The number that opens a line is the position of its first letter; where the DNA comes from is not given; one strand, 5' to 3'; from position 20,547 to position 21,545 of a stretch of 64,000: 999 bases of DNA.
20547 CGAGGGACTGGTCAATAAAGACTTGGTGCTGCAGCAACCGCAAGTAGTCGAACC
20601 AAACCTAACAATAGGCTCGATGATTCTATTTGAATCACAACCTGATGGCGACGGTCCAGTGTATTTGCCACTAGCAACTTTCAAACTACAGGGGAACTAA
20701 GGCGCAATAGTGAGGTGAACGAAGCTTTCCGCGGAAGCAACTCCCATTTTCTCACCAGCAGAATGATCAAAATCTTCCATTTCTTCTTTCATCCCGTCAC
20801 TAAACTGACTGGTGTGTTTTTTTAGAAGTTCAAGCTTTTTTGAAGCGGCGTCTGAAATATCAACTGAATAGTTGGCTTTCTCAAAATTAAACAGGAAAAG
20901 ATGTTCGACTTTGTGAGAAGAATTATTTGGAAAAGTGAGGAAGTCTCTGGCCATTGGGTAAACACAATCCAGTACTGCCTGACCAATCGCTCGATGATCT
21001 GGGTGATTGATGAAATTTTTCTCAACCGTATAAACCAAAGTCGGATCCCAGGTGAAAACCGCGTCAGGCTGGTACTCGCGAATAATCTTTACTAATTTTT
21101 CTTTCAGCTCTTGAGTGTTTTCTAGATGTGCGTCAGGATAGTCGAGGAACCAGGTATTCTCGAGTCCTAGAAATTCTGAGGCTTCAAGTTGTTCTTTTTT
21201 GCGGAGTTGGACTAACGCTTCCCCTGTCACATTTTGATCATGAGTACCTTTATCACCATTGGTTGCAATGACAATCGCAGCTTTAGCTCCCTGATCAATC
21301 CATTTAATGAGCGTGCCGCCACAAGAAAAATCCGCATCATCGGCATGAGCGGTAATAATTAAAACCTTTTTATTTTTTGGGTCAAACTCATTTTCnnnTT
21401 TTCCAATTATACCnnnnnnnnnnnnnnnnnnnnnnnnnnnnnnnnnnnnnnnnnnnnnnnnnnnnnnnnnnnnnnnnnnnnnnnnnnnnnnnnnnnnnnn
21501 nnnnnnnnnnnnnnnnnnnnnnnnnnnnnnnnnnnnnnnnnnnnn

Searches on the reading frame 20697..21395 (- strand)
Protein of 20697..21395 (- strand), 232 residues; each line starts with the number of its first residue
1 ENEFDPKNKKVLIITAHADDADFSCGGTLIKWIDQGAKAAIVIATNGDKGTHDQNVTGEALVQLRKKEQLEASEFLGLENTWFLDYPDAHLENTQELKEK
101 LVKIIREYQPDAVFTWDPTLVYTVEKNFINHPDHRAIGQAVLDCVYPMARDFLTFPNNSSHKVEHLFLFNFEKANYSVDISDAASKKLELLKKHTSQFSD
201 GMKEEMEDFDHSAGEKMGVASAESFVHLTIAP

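Call 52: search_protein_families(library=pfam, proteins=[window:20697-21395:-], max_evalue=0.0001)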
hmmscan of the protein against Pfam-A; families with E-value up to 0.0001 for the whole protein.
window:20697-21395:- (232 aa): 1 family
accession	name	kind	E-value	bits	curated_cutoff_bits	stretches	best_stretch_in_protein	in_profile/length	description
PF02585.22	PIG-L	-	2.8e-33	115.6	28.2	1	12-144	1-128/129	GlcNAc-PI de-N-acetylase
